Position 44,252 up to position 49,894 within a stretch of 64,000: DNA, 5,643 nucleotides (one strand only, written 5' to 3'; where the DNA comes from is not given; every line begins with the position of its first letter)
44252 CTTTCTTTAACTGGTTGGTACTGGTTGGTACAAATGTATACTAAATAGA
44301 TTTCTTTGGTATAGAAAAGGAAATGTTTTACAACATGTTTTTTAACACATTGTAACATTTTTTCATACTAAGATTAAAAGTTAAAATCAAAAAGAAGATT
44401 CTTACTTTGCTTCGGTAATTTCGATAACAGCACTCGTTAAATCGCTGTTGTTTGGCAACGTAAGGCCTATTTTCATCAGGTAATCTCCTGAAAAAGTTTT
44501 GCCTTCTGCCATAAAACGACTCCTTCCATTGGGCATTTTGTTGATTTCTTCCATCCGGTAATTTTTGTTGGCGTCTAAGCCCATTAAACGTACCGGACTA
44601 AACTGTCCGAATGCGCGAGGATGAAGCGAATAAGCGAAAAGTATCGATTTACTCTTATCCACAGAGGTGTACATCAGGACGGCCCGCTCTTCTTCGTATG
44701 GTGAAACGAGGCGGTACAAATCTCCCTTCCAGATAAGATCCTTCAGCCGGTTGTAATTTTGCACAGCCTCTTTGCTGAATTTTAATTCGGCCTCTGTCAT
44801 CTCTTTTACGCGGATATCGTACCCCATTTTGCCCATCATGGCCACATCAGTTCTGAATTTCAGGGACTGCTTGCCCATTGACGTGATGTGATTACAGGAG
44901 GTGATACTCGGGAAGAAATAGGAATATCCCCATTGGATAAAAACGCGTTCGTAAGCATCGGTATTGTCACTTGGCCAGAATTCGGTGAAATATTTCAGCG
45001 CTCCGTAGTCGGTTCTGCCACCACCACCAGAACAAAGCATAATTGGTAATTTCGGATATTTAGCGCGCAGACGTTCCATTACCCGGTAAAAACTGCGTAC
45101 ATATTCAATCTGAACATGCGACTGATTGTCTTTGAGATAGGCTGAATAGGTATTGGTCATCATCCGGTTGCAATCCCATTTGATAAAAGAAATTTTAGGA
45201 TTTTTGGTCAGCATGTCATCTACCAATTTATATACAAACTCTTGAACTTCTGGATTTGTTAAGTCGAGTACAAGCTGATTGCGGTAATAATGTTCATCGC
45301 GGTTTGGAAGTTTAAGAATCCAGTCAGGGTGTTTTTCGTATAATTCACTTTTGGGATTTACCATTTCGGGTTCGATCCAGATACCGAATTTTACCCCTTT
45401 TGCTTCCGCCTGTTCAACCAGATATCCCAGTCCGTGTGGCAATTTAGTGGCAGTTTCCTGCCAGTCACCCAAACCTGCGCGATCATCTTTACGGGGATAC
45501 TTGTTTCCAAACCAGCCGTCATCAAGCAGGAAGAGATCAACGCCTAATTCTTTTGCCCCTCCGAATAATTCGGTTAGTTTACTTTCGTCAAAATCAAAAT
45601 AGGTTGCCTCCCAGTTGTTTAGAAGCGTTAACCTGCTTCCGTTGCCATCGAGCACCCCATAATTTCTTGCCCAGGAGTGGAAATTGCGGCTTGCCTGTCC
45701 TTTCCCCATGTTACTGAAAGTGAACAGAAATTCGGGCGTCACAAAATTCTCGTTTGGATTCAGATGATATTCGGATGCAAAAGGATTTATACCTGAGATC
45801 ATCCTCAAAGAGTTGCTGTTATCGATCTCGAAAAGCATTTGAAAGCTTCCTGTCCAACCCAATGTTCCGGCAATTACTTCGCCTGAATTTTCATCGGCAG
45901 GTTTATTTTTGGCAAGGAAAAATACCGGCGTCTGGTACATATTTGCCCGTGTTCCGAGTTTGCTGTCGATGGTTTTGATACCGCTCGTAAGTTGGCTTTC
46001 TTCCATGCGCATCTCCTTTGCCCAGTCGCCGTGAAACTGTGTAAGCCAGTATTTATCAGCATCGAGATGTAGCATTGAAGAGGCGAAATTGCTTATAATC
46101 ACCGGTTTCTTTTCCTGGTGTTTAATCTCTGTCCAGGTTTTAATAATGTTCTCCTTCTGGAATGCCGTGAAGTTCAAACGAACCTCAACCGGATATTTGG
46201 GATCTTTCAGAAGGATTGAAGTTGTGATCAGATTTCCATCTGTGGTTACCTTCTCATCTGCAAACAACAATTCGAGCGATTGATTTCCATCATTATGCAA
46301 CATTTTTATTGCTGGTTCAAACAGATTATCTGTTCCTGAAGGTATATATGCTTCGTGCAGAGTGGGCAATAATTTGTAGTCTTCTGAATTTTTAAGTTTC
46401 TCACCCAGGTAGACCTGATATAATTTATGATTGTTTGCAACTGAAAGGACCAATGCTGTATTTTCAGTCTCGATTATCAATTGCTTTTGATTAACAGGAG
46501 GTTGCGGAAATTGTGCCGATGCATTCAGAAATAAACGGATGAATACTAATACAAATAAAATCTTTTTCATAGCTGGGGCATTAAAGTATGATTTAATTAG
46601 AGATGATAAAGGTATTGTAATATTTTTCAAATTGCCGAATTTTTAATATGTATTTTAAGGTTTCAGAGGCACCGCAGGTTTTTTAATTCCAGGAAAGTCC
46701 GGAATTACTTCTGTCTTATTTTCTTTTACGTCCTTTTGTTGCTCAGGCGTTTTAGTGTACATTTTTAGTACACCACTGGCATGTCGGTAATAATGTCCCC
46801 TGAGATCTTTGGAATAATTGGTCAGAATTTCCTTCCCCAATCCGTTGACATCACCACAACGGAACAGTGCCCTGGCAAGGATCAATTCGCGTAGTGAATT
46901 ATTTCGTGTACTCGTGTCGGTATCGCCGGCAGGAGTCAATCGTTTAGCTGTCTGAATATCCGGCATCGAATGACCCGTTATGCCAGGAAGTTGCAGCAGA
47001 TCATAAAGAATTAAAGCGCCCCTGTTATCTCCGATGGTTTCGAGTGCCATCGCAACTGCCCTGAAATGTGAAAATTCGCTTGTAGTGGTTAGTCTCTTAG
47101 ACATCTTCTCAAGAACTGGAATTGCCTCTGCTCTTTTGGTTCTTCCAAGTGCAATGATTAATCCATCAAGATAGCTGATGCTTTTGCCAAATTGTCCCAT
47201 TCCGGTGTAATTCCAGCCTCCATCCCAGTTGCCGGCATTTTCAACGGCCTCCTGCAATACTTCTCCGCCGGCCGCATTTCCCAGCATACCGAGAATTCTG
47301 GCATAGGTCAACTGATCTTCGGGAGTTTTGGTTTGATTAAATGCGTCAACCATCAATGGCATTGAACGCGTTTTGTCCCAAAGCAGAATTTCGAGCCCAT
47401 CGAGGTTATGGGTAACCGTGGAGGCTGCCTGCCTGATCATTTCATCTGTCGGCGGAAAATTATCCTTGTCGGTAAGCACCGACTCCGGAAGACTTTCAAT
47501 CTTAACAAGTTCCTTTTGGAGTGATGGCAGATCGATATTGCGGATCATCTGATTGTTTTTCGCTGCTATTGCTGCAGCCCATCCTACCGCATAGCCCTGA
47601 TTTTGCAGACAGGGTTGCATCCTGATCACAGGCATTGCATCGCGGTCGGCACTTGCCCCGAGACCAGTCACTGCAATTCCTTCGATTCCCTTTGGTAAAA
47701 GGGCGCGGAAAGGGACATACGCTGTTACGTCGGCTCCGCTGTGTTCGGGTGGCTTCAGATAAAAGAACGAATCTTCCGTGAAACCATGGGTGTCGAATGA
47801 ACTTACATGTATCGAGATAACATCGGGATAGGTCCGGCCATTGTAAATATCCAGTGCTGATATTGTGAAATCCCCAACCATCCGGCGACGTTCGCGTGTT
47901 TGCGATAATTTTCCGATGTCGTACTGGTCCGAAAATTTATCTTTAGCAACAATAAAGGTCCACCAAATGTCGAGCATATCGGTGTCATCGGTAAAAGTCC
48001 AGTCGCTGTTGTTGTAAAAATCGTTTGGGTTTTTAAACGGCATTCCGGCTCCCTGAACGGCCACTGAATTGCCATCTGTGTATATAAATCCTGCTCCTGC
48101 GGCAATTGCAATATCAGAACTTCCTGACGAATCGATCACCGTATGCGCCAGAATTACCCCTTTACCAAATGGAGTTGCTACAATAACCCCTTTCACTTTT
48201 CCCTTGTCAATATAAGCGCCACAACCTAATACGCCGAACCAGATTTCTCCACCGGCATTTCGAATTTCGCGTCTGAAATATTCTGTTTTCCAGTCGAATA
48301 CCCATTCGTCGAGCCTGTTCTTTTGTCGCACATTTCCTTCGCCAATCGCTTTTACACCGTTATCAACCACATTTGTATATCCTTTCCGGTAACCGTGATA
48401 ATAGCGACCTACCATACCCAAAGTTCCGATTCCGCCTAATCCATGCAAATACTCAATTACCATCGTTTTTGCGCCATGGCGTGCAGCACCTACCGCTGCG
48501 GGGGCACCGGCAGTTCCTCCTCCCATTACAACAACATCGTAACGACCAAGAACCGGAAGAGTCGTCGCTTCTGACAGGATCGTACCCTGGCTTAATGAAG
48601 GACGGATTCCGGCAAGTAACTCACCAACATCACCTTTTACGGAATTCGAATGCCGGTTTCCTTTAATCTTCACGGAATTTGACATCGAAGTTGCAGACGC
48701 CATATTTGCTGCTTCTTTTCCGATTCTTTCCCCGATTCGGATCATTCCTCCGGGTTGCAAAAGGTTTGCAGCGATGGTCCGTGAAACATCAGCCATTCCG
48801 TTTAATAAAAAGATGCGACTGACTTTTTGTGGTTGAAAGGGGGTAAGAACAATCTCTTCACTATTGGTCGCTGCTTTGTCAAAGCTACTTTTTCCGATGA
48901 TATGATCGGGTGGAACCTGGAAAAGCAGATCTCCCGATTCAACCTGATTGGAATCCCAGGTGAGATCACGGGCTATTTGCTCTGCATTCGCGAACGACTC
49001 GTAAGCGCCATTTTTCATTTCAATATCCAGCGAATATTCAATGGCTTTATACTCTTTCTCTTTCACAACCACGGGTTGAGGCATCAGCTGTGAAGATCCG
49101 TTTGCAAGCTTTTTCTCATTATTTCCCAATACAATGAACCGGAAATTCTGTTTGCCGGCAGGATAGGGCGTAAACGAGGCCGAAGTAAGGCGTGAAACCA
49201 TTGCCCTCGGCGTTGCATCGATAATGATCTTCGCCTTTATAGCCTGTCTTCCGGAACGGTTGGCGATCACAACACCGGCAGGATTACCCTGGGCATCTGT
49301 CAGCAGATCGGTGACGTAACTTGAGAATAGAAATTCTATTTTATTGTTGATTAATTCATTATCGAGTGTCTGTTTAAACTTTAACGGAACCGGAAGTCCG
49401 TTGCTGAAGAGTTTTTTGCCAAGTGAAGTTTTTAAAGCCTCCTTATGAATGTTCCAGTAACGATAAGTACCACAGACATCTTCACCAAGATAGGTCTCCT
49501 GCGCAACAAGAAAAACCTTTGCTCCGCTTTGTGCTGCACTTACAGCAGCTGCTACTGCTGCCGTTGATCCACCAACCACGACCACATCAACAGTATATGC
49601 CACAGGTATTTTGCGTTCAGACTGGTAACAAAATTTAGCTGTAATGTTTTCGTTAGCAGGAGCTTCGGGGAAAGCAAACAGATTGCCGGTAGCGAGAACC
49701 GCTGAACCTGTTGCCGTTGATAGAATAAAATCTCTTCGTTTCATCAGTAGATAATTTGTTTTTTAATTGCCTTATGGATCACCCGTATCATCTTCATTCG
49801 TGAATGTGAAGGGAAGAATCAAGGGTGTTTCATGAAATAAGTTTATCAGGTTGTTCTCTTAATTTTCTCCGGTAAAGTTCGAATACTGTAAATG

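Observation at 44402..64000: Flavoprotein-rich PUL: candidate oxidative glycan-processing system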

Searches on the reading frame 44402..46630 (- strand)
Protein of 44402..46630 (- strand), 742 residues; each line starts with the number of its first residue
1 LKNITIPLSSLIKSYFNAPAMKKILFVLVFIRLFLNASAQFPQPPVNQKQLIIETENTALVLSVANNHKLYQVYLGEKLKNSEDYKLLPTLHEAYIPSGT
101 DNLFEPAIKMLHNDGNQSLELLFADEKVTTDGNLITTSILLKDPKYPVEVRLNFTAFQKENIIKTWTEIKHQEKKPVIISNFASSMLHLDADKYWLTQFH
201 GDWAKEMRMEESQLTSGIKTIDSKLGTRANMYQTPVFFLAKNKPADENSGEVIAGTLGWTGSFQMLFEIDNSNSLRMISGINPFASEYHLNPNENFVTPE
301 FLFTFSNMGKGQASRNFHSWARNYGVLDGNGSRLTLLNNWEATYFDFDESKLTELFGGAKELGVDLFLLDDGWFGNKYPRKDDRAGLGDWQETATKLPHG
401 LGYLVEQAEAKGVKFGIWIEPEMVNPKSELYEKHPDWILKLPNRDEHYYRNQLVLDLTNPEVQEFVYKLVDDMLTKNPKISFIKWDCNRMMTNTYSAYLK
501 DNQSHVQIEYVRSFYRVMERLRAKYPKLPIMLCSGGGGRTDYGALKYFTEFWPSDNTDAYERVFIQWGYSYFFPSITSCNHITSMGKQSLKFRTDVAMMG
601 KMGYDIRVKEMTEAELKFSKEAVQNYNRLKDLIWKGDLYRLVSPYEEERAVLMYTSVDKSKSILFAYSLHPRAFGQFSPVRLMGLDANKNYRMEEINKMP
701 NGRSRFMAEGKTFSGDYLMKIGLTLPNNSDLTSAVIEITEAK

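Call 3: search_protein_families(library=pfam, proteins=[window:44402-46630:-], max_evalue=0.01)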
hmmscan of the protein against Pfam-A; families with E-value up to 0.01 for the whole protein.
window:44402-46630:- (742 aa): 4 families
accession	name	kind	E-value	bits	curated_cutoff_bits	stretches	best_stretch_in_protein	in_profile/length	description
PF02065.24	Melibiase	-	9e-106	354.2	27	1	296-636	2-347/347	Melibiase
PF16875.11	Glyco_hydro_36N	-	2.6e-49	168.4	27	1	70-291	3-253/253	Glycosyl hydrolase family 36 N-terminal domain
PF16874.11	Glyco_hydro_36C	-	1.4e-19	70.7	27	1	650-738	2-77/77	Glycosyl hydrolase family 36 C-terminal domain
PF02638.21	GHL10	-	2.7e-05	23.9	27.9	1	401-477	72-153/311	Glycosyl hydrolase-like 10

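Call 11: search_protein_families(library=ncbifam, proteins=[window:44402-46630:-], max_evalue=0.01)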
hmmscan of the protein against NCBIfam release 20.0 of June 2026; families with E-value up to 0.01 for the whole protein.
window:44402-46630:- (742 aa): 1 family
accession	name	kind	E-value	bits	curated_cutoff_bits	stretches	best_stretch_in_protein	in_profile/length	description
NF053652.1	BtArabpyrBAD1528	equivalog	1.8e-20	72.6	1100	1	353-558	334-536/730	beta-L-arabinopyranosidase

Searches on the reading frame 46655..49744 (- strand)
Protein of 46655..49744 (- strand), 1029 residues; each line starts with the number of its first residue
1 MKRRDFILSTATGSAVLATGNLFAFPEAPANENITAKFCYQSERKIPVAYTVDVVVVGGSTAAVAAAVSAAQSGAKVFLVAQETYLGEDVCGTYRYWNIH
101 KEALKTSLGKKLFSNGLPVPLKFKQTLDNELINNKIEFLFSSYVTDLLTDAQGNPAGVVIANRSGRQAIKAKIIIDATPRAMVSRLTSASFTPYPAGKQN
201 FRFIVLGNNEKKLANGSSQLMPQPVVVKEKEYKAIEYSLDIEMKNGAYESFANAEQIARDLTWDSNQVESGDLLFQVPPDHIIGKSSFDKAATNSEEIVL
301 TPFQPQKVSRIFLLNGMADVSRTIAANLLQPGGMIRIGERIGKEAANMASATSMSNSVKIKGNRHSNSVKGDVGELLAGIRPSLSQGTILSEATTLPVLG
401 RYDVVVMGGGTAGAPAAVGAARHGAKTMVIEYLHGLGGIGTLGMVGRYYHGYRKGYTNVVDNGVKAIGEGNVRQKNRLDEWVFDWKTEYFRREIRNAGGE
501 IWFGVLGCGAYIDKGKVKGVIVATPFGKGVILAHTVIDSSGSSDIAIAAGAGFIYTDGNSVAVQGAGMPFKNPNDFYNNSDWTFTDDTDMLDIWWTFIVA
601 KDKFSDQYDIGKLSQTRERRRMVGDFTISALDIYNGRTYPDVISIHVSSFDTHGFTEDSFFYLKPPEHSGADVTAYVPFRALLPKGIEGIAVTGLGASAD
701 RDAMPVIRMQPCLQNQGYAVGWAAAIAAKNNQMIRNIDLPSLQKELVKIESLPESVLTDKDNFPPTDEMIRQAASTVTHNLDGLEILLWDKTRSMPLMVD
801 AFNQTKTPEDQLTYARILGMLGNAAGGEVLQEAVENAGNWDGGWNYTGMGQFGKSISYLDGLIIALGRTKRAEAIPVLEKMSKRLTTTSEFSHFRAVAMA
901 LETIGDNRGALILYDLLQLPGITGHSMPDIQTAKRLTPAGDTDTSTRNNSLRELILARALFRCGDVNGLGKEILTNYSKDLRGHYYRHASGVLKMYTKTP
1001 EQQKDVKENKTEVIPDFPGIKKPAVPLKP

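Call 3: search_protein_families(library=pfam, proteins=[window:46655-49744:-], max_evalue=0.01)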
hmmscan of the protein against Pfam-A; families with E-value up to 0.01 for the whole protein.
window:46655-49744:- (1029 aa): 10 families
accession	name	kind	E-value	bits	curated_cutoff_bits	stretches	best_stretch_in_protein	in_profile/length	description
PF12831.13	FAD_oxidored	-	2.1e-61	208.9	27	3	616-746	289-416/416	FAD dependent oxidoreductase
PF07992.20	Pyr_redox_2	-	3.1e-11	43.7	26.1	2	53-151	2-82/291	Pyridine nucleotide-disulphide oxidoreductase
PF00890.30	FAD_binding_2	-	3.9e-09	36.6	20.4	1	403-438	1-36/414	FAD binding domain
PF01134.28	GIDA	-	6.2e-06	26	22.1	1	403-440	1-36/391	Glucose inhibited division protein A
PF00070.33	Pyr_redox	-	0.00021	22.2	22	0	54-86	2-34/82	Pyridine nucleotide-disulphide oxidoreductase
PF13738.12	Pyr_redox_3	-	0.00021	21.1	30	1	16-88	129-201/305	Pyridine nucleotide-disulphide oxidoreductase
PF03486.20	HI0933_like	-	0.00034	20.6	50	0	403-434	2-33/244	HI0933-like protein Rossmann domain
PF13646.12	HEAT_2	-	0.00043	21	27.7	0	863-918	21-72/88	HEAT repeats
PF01262.27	AlaDh_PNT_C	-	0.0035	17.2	23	0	395-431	22-58/214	Alanine dehydrogenase/PNT, C-terminal domain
PF01946.23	Thi4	-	0.0054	16.4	26.2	0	402-443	18-60/235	Thi4 family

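Call 8: search_solved_structures(query=window:46655-49744:-, max_evalue=0.01)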
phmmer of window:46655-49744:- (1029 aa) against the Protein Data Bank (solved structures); distinct sequences matched with E-value up to 0.01: 23.
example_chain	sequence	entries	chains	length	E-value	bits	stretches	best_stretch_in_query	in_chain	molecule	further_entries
2b7r_A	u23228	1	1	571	0.00095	20.1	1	50-89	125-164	Fumarate reductase flavoprotein subunit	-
1lj1_A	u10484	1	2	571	0.00095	20.1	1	50-89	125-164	flavocytochrome c3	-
1jrx_A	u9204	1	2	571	0.00095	20.1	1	50-89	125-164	FLAVOCYTOCHROME C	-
1jrz_A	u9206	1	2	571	0.00096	20.1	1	50-89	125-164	FLAVOCYTOCHROME C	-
1e39_A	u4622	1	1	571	0.00097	20.1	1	50-89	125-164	FUMARATE REDUCTASE FLAVOPROTEIN SUBUNIT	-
2b7s_A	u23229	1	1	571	0.00097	20.1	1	50-89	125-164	Fumarate reductase flavoprotein subunit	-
1p2e_A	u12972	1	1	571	0.00097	20.1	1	50-89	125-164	flavocytochrome c3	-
1jry_A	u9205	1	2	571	0.00097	20.1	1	50-89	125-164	FLAVOCYTOCHROME C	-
1kss_A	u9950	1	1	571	0.00097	20.1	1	50-89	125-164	flavocytochrome c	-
1m64_A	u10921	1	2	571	0.00097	20.1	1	50-89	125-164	flavocytochrome c3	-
1p2h_A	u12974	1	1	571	0.00097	20.1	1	50-89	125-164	flavocytochrome c3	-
1qjd_A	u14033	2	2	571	0.00097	20.1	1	50-89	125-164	FLAVOCYTOCHROME C3 | Fumarate reductase flavoprotein subunit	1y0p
1ksu_A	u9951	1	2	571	0.00098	20.1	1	50-89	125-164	flavocytochrome c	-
1q9i_A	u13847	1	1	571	0.00098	20.1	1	50-89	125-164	flavocytochrome c3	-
7u6l_A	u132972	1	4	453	0.0056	17.6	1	402-438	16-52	Amine oxidase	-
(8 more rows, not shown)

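Call 11: search_protein_families(library=ncbifam, proteins=[window:46655-49744:-], max_evalue=0.01)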
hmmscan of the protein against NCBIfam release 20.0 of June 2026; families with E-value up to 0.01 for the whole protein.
window:46655-49744:- (1029 aa): 64 families (the best 25 are shown)
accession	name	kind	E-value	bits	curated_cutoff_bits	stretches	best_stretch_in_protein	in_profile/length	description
TIGR03140.1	AhpF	equivalog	3.3e-11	42.4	502.9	2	367-431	182-242/515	alkyl hydroperoxide reductase subunit F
NF005511.0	PRK07121.1-4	equivalog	7.4e-10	37.9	466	2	390-442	9-61/553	FAD-binding protein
NF004789.0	PRK06134.1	subfamily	3.1e-09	36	747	2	47-87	8-48/581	FAD-dependent oxidoreductase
NF009477.0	PRK12843.1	equivalog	5.1e-09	35.1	758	2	393-443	8-58/578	FAD-dependent oxidoreductase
TIGR02032.1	GG-red-SF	subfamily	6.1e-09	36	158.8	2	402-431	1-30/297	geranylgeranyl reductase family protein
NF053717.1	VnlPnlRedVprA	equivalog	4.8e-08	32.3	600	1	401-440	6-45/481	vinyl phenol reductase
TIGR03997.1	mycofact_OYE_2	equivalog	6.3e-08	31.5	793.15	2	392-469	369-443/645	mycofactocin system FadH/OYE family oxidoreductase 2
NF006130.0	PRK08274.1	equivalog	7.2e-08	31.7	369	2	51-81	5-35/467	FAD-dependent tricarballylate dehydrogenase TcuA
NF010374.0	PRK13800.1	equivalog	7.7e-08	31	1196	2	402-435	14-47/898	fumarate reductase/succinate dehydrogenase flavoprotein subunit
TIGR01350.1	lipoamide_DH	equivalog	8.2e-08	31.4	408.8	1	402-439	2-38/461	dihydrolipoyl dehydrogenase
NF003585.0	PRK05249.1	equivalog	1.1e-07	30.8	465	1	401-440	6-45/464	Si-specific NAD(P)(+) transhydrogenase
NF005508.0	PRK07121.1-1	equivalog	1.7e-07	30.2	537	1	402-451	21-69/497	FAD-binding protein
NF053677.1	Desat2ChcC2Cyan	equivalog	1.1e-06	27.4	900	1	52-88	1-37/558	4-oxocyclohex-2-ene-1-carboxylate 5-dehydrogenase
NF005510.0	PRK07121.1-3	subfamily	1.4e-06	27.3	481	1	402-449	23-69/492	FAD-binding protein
NF041080.1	DGGGPL_reductase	equivalog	2.2e-06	26.8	580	0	401-432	1-32/447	digeranylgeranylglycerophospholipid reductase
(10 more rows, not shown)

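Call 96: list_cluster_members(proteins=[window:46655-49744:-, P0001, P0121, P0211, P0097, P0222])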
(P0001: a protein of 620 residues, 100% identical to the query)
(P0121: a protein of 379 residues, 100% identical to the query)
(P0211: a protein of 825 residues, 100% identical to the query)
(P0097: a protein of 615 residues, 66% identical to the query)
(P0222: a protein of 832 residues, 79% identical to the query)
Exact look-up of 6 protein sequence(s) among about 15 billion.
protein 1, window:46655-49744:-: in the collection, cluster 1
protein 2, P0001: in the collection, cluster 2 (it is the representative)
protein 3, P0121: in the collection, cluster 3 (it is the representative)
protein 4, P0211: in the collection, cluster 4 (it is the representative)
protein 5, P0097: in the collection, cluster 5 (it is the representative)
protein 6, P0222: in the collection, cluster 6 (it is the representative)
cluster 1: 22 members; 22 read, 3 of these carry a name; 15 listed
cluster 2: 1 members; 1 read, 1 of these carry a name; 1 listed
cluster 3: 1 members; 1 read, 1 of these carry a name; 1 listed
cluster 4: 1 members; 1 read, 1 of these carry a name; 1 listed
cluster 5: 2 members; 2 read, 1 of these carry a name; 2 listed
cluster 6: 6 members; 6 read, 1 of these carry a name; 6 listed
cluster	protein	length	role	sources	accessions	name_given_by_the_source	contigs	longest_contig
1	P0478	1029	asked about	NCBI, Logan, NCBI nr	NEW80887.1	MAG: FAD-dependent oxidoreductase [Mariniphaga sp.] | FAD-dependent oxidoreductase [Mariniphaga sp.]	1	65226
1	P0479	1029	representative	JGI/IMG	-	-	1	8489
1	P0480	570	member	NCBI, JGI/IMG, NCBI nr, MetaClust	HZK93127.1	MAG TPA: FAD-dependent oxidoreductase [Prolixibacteraceae bacterium] | FAD-dependent oxidoreductase [Prolixibacteraceae bacterium] | \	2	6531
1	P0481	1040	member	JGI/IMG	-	hypothetical protein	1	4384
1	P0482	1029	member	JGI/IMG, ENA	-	-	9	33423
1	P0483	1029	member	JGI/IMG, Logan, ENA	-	-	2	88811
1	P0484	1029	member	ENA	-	-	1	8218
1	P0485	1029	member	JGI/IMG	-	-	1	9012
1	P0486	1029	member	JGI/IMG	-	-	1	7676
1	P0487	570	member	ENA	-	-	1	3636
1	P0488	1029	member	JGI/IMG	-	-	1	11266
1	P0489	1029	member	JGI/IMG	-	-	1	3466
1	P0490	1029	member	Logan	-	-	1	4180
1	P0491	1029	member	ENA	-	-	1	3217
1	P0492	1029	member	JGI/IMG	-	-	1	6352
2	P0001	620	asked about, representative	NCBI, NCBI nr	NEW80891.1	MAG: FAD-dependent oxidoreductase [Mariniphaga sp.] | FAD-dependent oxidoreductase [Mariniphaga sp.]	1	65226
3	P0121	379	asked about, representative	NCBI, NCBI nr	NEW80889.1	MAG: hypothetical protein GZ094_00765 [Mariniphaga sp.] | hypothetical protein [Mariniphaga sp.]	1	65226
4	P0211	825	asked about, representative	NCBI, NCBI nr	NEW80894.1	MAG: hypothetical protein GZ094_00790 [Mariniphaga sp.] | hypothetical protein [Mariniphaga sp.]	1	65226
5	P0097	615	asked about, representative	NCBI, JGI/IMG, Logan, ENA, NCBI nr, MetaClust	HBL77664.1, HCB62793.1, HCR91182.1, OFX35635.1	MAG: pyridine nucleotide-disulfide oxidoreductase [Bacteroidetes bacterium GWF2_42_66] | MAG: pyridine nucleotide-disulfide oxidoreductase [Bacteroidetes bacterium GWA2_42_15] | status=active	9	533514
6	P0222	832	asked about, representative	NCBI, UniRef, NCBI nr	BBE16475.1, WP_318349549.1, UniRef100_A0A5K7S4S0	hypothetical protein AQPE_0614 [Aquipluma nitroreducens] | Uncharacterized protein n=1 Tax=Aquipluma nitroreducens TaxID=2010828 ... | hypothetical protein [Aquipluma nitroreducens]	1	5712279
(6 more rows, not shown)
